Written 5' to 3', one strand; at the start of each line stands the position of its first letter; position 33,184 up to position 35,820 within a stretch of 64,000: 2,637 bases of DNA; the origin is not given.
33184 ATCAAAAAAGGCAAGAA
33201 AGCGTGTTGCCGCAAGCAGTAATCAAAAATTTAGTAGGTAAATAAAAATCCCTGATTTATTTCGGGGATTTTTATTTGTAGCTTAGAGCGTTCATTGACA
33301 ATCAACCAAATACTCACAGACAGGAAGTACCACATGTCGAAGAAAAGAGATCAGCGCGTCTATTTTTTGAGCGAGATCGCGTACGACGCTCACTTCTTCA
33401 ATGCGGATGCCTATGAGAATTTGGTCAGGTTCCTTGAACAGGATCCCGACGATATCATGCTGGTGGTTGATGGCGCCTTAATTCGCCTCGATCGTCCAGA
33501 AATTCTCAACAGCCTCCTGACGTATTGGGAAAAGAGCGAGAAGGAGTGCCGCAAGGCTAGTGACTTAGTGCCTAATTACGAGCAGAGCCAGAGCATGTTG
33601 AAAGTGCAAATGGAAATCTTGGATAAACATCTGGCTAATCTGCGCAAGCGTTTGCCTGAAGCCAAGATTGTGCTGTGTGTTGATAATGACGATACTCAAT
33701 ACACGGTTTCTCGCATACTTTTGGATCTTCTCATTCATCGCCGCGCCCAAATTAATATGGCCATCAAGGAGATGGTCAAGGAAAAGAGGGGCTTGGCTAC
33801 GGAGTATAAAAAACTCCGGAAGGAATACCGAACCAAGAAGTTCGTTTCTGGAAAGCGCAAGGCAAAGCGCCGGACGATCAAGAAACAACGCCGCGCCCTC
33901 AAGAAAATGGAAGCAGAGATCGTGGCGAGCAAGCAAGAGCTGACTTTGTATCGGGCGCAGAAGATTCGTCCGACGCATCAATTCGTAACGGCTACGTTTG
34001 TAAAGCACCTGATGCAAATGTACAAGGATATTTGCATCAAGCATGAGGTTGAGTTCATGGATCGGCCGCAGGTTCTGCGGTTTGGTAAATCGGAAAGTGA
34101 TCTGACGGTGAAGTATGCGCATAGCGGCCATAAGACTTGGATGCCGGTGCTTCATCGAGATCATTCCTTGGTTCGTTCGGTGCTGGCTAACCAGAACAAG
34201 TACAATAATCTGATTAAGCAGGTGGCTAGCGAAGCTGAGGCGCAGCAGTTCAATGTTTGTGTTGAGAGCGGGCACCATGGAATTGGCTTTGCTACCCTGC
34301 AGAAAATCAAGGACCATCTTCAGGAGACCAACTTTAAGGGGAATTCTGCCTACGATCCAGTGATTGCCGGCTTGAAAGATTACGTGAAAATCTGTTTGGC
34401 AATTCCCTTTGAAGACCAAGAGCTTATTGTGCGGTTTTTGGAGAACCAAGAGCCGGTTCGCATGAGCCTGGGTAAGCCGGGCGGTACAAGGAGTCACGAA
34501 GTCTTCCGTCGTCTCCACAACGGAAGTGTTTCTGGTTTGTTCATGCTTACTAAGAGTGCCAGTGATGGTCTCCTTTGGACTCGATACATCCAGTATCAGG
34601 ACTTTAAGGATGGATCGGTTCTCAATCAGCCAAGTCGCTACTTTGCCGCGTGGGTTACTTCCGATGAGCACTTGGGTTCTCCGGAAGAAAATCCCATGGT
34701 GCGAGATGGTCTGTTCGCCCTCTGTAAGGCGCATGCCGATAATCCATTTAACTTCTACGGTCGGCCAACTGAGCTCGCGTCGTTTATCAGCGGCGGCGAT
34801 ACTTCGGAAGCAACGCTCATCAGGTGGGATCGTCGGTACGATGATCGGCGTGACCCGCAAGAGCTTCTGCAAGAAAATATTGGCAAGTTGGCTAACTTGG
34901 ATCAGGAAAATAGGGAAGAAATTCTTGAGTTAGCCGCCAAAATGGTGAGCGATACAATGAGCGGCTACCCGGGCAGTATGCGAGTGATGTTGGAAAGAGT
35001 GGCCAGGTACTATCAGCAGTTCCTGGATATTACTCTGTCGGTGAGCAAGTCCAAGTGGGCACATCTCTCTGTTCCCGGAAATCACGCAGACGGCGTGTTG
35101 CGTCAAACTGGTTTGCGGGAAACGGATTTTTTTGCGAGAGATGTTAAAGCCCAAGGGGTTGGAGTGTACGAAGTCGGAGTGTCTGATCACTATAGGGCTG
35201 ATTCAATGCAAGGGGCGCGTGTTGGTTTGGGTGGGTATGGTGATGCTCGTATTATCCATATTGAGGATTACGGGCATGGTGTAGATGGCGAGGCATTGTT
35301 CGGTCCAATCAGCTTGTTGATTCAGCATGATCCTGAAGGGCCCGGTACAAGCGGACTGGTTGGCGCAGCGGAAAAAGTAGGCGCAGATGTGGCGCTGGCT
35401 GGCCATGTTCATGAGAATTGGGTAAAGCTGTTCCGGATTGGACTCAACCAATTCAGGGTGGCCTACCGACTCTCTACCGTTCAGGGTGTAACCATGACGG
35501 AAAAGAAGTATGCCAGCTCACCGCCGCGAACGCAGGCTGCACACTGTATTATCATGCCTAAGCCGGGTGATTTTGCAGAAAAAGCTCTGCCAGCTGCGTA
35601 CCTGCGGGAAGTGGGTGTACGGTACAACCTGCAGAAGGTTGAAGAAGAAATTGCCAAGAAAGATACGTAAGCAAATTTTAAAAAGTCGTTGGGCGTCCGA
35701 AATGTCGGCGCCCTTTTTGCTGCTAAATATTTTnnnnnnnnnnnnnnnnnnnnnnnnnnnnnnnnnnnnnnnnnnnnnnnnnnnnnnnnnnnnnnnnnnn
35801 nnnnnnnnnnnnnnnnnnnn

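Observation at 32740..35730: GC-rich island encoding a 778-aa metallophosphoesterase-motif protein with a long K/R-rich coiled coil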

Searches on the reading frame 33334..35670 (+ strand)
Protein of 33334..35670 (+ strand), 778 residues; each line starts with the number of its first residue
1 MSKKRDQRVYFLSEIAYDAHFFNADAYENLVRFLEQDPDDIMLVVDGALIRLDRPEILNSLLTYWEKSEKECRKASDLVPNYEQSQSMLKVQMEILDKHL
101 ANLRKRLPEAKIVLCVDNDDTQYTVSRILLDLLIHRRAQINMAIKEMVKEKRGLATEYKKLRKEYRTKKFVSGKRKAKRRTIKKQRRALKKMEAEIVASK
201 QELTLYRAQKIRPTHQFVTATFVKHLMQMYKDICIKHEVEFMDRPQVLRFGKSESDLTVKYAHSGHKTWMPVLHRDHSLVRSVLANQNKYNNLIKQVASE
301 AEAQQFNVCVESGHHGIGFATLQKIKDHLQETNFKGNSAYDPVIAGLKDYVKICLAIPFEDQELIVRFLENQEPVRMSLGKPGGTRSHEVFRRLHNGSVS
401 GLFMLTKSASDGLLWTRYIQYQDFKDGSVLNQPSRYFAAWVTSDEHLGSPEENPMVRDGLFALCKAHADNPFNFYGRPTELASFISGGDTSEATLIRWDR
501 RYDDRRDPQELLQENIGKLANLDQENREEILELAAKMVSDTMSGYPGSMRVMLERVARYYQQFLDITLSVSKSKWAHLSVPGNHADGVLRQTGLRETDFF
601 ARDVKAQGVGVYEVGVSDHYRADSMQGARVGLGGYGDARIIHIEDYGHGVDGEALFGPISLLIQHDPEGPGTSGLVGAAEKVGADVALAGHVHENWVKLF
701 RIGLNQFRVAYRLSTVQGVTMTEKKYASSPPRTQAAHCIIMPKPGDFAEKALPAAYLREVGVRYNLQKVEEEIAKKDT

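Call 3: search_protein_families(library=pfam, proteins=[window:33334-35670:+], max_evalue=10)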
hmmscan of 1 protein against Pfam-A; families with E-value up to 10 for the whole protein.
window:33334-35670:+ (778 aa): 3 families
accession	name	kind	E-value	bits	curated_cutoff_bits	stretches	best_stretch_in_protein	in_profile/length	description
PF16770.11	RTT107_BRCT_5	-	0.062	13.6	27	1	157-220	8-70/100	Regulator of Ty1 transposition protein 107 BRCT domain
PF06295.17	ZapG-like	-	0.092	13.2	33.5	1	180-233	17-68/123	Z-ring associated protein G-like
PF06156.18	YabA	-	3.7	8.6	30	1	135-192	22-76/103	Initiation control protein YabA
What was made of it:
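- On Calcineurin-like metallophosphoesterase superfamily (C-terminal domain): No hit for X even at E<=10 (call 3).
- On PolD DP1 / polymerase B-subunit family: No Pfam hit (call 3).
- Closest known: PolD small subunit DP1 and eukaryotic polymerase B-subunits. Different: There is no Pfam DNA_pol_E_B match (call 3).
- Closest known: Multi-domain nucleotide phosphoesterases with two MPE domains. Different: X has neither feature, and it gives no 5_nucleotid_C or Metallophos Pfam hits (call 3).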

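Call 4: search_protein_families(library=ncbifam, proteins=[window:33334-35670:+], max_evalue=10)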
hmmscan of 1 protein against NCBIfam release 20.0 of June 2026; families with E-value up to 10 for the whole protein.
window:33334-35670:+ (778 aa): 2 families
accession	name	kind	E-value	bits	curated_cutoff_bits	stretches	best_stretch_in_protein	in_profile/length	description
TIGR02169.1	SMC_prok_A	equivalog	0.044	11.4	729.4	1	61-209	229-373/1165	chromosome segregation protein SMC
TIGR03159.1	cas_Csc1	equivalog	0.11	11.8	41.4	1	174-279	83-175/225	type I-D CRISPR-associated protein Cas5/Csc1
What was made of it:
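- On Mre11 / SbcD family: No NCBIfam or Pfam hit (calls 3, 4).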

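Call 5: search_solved_structures(query=window:33334-35670:+, max_evalue=10)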
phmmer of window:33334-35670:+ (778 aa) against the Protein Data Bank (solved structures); distinct sequences matched with E-value up to 10: 0.

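Call 9: find_homologous_proteins(query=window:33334-35670:+)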
Query window:33334-35670:+ (778 aa): 61 proteins with E <= 0.001 among 7797 candidates.
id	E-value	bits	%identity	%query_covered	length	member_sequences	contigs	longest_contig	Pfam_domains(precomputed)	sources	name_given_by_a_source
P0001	0.0e+0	1711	95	100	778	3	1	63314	-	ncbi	-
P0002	0.0e+0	1273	71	100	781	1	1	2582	-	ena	-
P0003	0.0e+0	1114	64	99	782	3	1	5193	-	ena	-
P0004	0.0e+0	1112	64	99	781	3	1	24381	-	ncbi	-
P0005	0.0e+0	1109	64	99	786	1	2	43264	-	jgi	jgi:hypothetical protein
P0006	0.0e+0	1098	64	99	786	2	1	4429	-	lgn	-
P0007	0.0e+0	1091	63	99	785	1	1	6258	-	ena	-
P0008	0.0e+0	1021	59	100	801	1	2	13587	-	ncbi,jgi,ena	-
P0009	1.1e-296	1004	58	99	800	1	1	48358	-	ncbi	-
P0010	4.6e-290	982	58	99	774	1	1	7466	-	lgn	-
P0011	3.8e-223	761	47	97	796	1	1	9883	-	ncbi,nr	ncbi:hypothetical protein KY339_03280 [Candidatus Woesearchaeota archaeon]|nr:hypothetical protein [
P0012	2.1e-222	759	46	99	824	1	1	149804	-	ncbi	-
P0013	4.3e-214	731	46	99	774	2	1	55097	-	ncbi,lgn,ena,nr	ncbi:hypothetical protein COV20_06255 [Candidatus Woesearchaeota archaeon CG10_big_fil_rev_8_21_14_0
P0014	4.4e-213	728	45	97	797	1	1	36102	-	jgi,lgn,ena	-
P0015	8.1e-211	720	46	97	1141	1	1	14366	-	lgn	-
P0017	2.5e-206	705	44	100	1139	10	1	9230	-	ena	-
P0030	6.0e-193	661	44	99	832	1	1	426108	-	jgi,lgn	jgi:hypothetical protein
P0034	7.8e-189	648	42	97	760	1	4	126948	-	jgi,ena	jgi:hypothetical protein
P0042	1.0e-177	611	40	97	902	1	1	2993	PF02954.26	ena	-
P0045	4.1e-174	599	40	97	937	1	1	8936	PF02954.26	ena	-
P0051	8.1e-160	552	41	97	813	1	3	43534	-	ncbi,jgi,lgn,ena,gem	-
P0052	4.9e-157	542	39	97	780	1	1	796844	-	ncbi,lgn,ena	-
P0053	2.6e-155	537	38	98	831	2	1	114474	-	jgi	-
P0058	3.4e-150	520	36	97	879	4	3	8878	-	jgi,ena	-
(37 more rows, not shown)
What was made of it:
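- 33334..35670 (+): Gene X: 778-aa tandem-MPE protein (stop codon 35668-35670). GenBank MBI2037465.1 annotates only residues 227-778. 61 full-length homologues (call 9).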

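Call 13: search_solved_structures(query=A1, max_evalue=10, show_alignments=3)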
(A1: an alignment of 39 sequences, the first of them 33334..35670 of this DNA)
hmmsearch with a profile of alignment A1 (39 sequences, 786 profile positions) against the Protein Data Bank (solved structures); distinct sequences matched with E-value up to 10: 17.
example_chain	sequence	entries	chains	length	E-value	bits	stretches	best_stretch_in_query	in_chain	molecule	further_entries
7on8_A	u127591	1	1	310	9.2e-05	23.8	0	698-724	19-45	SAKe6AR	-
7ui8_A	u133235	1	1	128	0.099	13.8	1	400-466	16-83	Split ester bond-containing adhesin repeat domain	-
1lrz_A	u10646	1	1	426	0.21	12.7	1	156-219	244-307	factor essential for expression of methicillin resistance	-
5d22_A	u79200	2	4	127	0.41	11.8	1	514-581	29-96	Granulocyte-macrophage colony-stimulating factor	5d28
6fia_A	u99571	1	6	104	0.42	11.7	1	146-239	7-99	LINE-1 retrotransposable element ORF1 protein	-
4zry_B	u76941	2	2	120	0.95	10.6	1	155-219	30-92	Keratin, type II cytoskeletal 1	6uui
8ohn_A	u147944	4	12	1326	1.7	9.7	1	140-180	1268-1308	Spike glycoprotein | Spike glycoprotein,General control transcription factor GCN4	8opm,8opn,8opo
5d3a_A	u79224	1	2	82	2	9.5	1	156-221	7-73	Kinesin-like protein KIF21A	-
2jee_A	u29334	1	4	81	2.2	9.4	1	141-211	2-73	CELL DIVISION PROTEIN ZAPB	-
2dq3_A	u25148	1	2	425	2.2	9.4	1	151-218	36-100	Seryl-tRNA synthetase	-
5nfd_A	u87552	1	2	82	2.5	9.2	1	156-221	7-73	Kinesin-like protein KIF21A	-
7ona_A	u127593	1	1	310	2.8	9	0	698-724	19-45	SAKe6AC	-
6jfv_B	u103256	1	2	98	3.5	8.7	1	159-228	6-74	Keratin, type II cytoskeletal 5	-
3tnu_B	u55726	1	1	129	3.7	8.6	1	153-228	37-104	Keratin, type II cytoskeletal 5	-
3s9g_A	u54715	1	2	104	5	8.2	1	166-233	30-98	Protein HEXIM1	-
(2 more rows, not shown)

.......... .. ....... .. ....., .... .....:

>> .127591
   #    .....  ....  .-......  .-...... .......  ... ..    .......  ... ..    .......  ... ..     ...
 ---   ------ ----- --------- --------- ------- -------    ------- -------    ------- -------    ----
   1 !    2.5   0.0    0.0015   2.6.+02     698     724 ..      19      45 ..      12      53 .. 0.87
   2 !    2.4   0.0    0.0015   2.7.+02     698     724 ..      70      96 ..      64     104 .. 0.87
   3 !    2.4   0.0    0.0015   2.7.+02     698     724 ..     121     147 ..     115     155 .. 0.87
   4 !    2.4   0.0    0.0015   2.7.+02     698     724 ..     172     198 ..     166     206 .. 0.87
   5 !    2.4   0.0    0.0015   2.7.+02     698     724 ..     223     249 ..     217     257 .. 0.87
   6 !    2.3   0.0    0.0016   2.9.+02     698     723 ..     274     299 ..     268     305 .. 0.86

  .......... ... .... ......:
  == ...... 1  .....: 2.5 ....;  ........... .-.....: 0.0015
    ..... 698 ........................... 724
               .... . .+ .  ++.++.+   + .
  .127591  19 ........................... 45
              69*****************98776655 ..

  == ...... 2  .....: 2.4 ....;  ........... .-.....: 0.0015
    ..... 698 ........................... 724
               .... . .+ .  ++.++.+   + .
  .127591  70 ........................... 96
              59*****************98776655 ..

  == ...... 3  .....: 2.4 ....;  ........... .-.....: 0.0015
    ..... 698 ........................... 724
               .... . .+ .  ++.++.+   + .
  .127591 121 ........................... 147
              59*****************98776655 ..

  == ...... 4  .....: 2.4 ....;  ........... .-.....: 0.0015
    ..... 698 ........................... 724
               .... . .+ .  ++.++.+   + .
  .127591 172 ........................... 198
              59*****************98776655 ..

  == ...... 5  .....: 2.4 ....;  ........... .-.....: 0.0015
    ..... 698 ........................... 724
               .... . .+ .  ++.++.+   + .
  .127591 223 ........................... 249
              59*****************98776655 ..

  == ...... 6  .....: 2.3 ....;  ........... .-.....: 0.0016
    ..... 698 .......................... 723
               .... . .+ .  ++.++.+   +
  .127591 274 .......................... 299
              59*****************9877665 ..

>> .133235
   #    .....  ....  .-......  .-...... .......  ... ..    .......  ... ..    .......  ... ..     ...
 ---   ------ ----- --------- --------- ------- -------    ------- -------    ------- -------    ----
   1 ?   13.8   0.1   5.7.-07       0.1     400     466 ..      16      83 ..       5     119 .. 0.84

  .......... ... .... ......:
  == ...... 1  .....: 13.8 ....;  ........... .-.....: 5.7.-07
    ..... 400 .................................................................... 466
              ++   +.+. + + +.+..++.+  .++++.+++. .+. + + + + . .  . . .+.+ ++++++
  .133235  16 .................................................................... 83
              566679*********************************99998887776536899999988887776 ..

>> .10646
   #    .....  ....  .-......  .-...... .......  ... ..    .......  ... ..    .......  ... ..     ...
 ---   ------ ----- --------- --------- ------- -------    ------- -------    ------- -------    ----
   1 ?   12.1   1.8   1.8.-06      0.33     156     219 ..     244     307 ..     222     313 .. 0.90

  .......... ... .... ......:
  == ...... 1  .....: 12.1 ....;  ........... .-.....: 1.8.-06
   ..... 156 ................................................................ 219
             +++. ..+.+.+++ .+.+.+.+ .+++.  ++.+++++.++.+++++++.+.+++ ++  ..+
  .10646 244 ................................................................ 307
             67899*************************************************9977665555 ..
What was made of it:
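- On Mre11 / SbcD family: PDB profile search is negative (call 13).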

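Call 16: find_related_loci(query=window:33334-35670:+, collection=genome_contigs, flank=10000)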
Query window:33334-35670:+ (778 aa) in genome_contigs; peptide patterns used: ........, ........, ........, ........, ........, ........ (x = any residue, [..] = any of these).
43 stretches matched a pattern; 1 encode a relative of the query (tblastn E <= 1e-3); 1 distinct loci.
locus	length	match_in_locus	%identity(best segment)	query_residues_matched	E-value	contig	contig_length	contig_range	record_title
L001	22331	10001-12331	95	1-777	0e+0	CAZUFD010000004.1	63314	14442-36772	MAG TPA_asm: uncultured Gammaproteobacteria bacterium isolate SRP269290_co6_41 genome assembly, contig: NODE_112_length_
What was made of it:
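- Tried and rejected: The single-protein scan found only the 95% relative (call 16).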

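Call 17: find_encoding_contigs(protein=P0005, flank=10000, max_places=3)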
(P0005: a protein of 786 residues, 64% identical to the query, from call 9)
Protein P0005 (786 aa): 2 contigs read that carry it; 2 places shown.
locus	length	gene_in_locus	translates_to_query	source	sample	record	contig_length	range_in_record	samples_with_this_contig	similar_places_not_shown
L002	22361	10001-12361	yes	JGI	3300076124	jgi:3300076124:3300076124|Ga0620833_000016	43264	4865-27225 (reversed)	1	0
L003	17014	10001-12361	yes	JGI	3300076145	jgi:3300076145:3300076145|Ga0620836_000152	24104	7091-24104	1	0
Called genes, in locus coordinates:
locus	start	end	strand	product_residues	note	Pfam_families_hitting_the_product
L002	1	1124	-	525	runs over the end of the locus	PF12161:HsdM_N, PF02384:N6_Mtase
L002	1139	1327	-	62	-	PF12728:HTH_17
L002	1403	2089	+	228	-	-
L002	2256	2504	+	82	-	PF18903:DUF5659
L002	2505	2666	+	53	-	-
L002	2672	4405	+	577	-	PF09250:Prim-Pol, PF08708:PriCT_1 (weak), PF13481:AAA_25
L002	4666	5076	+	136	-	-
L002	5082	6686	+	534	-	PF00239:Resolvase, PF07508:Recombinase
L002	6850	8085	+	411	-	PF00587:tRNA-synt_2b, PF03129:HGTP_anticodon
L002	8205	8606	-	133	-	PF18920:DUF5671 (faint)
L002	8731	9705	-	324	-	PF00579:tRNA-synt_1b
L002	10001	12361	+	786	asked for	-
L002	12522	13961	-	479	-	PF01702:TGT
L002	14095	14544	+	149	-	-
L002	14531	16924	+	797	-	PF00580:UvrD-helicase, PF01443:Viral_helicase1 (faint), PF13245:AAA_19, PF13604:AAA_30 (faint), PF13087:AAA_12 (faint), PF13361:UvrD_C, PF13538:UvrD_C_2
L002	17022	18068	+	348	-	PF02518:HATPase_c (weak), PF14213:DUF4325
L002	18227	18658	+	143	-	PF00164:Ribosom_S12_S23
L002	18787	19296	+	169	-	PF00177:Ribosomal_S7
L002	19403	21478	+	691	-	PF00009:GTP_EFTU, PF03144:GTP_EFTU_D2, PF22042:EF-G_D2, PF14492:EFG_III, PF16658:RF3_C (weak), PF03764:EFG_IV, PF00679:EFG_C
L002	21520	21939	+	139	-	-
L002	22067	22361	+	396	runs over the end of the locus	PF00009:GTP_EFTU, PF03144:GTP_EFTU_D2, PF03143:GTP_EFTU_D3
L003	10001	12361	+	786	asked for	-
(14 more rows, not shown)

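Call 18: find_encoding_contigs(protein=P0009, flank=10000, max_places=3)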
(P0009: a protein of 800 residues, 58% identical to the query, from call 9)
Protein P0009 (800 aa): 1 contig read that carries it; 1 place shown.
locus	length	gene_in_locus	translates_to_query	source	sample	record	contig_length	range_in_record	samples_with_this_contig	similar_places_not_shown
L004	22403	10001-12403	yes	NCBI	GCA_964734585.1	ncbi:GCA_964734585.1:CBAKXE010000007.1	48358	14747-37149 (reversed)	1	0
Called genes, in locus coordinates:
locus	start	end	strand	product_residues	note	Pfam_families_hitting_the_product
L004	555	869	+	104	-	-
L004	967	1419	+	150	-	-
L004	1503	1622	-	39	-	-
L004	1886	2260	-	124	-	-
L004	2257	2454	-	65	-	-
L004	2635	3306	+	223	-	-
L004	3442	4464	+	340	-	PF00293:NUDIX, PF01551:Peptidase_M23 (weak)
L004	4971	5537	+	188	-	-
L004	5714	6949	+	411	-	PF00587:tRNA-synt_2b, PF03129:HGTP_anticodon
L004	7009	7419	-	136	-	PF18920:DUF5671 (faint)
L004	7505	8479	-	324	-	PF00579:tRNA-synt_1b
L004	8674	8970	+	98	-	-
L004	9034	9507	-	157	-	PF02590:SPOUT_MTase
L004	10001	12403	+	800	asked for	-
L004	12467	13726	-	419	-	PF01702:TGT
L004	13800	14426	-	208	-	PF13328:HD_4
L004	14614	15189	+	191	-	-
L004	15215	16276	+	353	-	PF00988:CPSase_sm_chain, PF00117:GATase, PF07722:Peptidase_C26 (faint)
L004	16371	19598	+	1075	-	PF25596:CPSase_L_D1, PF02786:CPSase_L_D2, PF07478:Dala_Dala_lig_C, PF02787:CPSase_L_D3, PF25596:CPSase_L_D1, PF02222:ATP-grasp, PF02786:CPSase_L_D2, PF02142:MGS, +4 more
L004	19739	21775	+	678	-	PF00580:UvrD-helicase, PF13245:AAA_19, PF13604:AAA_30 (faint), PF01443:Viral_helicase1 (faint), PF13087:AAA_12 (faint), PF13361:UvrD_C, PF13538:UvrD_C_2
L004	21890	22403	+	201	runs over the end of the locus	-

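Call 20: find_encoding_contigs(protein=P0012, flank=10000, max_places=2)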
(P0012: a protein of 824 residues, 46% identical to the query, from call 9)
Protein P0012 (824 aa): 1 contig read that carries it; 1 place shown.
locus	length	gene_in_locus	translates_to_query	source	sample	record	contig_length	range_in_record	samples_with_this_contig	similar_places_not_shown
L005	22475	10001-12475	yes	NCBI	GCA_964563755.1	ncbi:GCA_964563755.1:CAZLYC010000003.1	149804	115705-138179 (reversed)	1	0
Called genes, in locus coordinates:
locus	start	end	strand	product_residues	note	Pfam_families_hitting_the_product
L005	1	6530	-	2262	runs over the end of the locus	-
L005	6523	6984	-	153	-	-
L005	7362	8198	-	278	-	PF01944:SpoIIM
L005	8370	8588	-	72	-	-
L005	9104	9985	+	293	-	PF13365:Trypsin_2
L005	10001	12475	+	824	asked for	-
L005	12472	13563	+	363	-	PF13401:AAA_22 (faint), PF00004:AAA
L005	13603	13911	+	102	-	-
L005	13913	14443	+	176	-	PF13412:HTH_24 (faint)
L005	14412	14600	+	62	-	-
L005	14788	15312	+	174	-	-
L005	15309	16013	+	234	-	PF00990:GGDEF (weak)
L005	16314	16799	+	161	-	PF13412:HTH_24 (faint)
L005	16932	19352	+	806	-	-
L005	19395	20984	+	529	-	-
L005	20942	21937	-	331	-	PF01047:MarR (faint), PF01978:TrmB (faint), PF12802:MarR_2 (faint), PF12840:HTH_20 (faint), PF13404:HTH_AsnC-type, PF13412:HTH_24, PF13404:HTH_AsnC-type, PF13412:HTH_24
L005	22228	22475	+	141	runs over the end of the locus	PF01037:AsnC_trans_reg (weak)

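Call 21: find_encoding_contigs(protein=P0052, flank=10000, max_places=2)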
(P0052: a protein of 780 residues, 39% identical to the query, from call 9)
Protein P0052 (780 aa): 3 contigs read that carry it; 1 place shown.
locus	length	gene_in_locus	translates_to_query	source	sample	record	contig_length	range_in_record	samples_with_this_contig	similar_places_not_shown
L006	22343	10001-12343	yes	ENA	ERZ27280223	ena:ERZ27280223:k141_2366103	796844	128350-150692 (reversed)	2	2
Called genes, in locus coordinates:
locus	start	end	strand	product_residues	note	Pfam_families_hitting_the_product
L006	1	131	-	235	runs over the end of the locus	PF02002:TFIIE_alpha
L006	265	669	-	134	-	PF01870:Hjc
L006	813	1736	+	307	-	PF00805:Pentapeptide, PF13599:Pentapeptide_4, PF00805:Pentapeptide, PF13576:Pentapeptide_3 (weak)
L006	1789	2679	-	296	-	PF13691:Lactamase_B_4 (weak), PF23023:Anti-Pycsar_Apyc1, PF00753:Lactamase_B, PF12706:Lactamase_B_2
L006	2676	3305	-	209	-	PF00702:Hydrolase, PF13419:HAD_2, PF13242:Hydrolase_like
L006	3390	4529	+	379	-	PF00579:tRNA-synt_1b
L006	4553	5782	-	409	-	PF00675:Peptidase_M16, PF05193:Peptidase_M16_C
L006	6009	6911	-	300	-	-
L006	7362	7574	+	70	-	-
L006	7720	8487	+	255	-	PF13365:Trypsin_2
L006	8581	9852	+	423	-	PF13401:AAA_22 (faint), PF00004:AAA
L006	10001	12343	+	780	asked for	-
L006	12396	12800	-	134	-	-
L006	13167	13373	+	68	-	PF01780:Ribosomal_L37ae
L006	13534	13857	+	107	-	PF01920:Prefoldin_2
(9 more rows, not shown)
